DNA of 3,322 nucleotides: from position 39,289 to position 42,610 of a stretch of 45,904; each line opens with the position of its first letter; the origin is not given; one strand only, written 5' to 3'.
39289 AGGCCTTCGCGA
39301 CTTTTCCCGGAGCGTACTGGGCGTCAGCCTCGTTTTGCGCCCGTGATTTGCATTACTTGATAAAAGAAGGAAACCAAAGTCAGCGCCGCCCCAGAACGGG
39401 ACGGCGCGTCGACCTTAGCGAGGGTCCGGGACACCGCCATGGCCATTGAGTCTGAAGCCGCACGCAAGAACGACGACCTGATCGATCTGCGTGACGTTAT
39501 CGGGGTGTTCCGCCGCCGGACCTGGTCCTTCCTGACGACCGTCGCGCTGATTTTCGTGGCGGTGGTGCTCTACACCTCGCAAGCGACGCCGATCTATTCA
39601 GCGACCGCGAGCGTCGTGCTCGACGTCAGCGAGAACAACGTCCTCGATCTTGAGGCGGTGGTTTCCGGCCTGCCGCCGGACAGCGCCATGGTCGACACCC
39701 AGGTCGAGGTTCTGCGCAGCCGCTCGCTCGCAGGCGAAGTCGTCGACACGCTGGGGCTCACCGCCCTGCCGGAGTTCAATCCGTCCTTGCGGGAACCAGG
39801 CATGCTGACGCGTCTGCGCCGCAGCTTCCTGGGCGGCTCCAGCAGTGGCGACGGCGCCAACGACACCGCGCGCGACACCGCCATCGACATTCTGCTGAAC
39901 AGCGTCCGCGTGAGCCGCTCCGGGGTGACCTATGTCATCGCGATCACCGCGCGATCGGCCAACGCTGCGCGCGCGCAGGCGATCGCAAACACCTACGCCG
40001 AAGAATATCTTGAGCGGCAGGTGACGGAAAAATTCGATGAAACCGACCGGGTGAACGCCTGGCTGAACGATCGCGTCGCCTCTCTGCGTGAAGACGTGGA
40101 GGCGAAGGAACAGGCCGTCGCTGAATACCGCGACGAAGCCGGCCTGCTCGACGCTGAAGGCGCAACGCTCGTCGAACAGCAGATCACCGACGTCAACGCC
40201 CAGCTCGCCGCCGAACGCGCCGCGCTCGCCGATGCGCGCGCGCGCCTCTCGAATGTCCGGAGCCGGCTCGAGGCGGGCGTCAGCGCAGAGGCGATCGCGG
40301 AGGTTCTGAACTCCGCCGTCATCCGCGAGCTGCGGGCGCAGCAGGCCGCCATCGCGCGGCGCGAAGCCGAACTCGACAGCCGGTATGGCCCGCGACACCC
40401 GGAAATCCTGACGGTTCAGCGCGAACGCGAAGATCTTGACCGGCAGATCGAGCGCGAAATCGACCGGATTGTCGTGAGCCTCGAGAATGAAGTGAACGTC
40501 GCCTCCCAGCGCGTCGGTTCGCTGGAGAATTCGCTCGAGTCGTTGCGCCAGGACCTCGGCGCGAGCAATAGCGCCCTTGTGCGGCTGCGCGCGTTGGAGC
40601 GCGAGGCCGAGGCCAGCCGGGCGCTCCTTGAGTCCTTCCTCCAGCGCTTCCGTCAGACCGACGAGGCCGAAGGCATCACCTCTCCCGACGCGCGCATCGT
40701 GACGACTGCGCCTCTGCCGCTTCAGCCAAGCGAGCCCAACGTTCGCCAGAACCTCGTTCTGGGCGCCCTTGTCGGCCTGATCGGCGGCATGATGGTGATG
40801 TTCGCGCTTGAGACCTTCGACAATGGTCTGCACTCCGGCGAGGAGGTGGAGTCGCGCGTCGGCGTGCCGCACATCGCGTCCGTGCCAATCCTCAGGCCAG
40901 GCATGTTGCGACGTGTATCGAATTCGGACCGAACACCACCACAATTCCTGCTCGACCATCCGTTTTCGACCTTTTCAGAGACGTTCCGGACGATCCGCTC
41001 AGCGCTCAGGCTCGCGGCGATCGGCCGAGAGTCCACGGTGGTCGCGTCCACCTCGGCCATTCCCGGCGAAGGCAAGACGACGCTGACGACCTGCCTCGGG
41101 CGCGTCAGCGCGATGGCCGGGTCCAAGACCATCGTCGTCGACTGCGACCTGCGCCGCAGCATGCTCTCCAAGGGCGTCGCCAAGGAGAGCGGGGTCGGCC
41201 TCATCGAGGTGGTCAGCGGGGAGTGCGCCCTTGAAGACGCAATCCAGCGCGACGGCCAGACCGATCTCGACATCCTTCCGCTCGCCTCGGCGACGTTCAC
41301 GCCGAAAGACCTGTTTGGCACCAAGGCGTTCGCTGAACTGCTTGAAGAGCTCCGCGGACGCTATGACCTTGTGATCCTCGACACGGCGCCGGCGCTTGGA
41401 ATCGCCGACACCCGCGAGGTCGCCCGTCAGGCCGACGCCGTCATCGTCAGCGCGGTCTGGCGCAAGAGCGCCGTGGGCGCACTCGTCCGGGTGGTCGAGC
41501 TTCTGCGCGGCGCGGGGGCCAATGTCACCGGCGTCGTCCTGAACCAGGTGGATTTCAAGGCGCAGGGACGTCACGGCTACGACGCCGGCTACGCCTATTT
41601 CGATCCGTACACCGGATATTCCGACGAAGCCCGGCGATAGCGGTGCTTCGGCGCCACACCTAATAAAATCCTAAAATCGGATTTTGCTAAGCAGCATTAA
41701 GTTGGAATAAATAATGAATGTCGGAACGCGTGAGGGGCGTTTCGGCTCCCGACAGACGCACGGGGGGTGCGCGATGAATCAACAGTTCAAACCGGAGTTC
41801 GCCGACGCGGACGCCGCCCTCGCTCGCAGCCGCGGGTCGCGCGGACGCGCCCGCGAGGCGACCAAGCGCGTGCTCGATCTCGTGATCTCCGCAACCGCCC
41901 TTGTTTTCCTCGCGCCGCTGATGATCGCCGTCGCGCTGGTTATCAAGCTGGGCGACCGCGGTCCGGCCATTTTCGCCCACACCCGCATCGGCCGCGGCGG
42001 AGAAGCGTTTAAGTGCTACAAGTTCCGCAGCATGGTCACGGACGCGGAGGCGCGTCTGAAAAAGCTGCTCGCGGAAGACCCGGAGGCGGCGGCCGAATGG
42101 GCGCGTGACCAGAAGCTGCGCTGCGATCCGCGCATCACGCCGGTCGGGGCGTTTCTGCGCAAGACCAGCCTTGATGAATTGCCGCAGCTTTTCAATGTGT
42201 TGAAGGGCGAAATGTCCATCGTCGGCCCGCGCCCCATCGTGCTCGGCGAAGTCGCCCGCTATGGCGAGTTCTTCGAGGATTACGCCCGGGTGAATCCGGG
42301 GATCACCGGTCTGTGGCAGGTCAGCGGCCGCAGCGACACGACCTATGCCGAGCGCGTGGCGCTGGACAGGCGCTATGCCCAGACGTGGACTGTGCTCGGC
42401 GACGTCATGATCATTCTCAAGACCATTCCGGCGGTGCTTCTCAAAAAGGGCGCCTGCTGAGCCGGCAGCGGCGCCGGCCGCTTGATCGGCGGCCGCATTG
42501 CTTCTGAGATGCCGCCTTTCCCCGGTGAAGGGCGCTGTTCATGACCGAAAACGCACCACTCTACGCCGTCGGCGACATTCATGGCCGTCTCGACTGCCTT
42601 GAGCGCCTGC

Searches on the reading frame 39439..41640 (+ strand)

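Call 55: search_protein_families(library=pfam, proteins=[window:39439-41640:+], max_evalue=0.001)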
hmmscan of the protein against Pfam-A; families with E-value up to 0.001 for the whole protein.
window:39439-41640:+ (733 aa): 4 families
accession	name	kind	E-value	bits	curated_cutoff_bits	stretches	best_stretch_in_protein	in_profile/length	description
PF13614.12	AAA_31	-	8.4e-13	49.1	27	1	540-679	9-154/177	AAA domain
PF02706.20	Wzz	-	5e-11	43.2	25.5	1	14-105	2-91/91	Chain length determinant protein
PF01656.29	CbiA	-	1.4e-06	28.7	25.4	1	543-709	9-88/125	CobQ/CobB/MinD/ParA nucleotide binding domain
PF13807.11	GNVR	-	5.1e-06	26.7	27.7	1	385-456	8-79/82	G-rich domain on putative tyrosine kinase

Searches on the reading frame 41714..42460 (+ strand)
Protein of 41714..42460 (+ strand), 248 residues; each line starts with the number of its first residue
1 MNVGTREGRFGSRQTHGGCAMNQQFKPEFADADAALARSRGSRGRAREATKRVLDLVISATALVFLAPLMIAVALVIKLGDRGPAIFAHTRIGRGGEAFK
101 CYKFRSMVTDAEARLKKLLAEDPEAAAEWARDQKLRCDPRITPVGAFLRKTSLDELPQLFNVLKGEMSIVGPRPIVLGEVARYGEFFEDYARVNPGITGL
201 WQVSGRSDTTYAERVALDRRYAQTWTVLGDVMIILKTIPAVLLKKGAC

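Call 55: search_protein_families(library=pfam, proteins=[window:41714-42460:+], max_evalue=0.001)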
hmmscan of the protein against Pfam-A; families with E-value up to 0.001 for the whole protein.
window:41714-42460:+ (248 aa): 1 family
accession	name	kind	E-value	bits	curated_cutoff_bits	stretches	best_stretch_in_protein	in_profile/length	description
PF02397.22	Bac_transf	-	7e-65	218.3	27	1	51-242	1-178/179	Bacterial sugar transferase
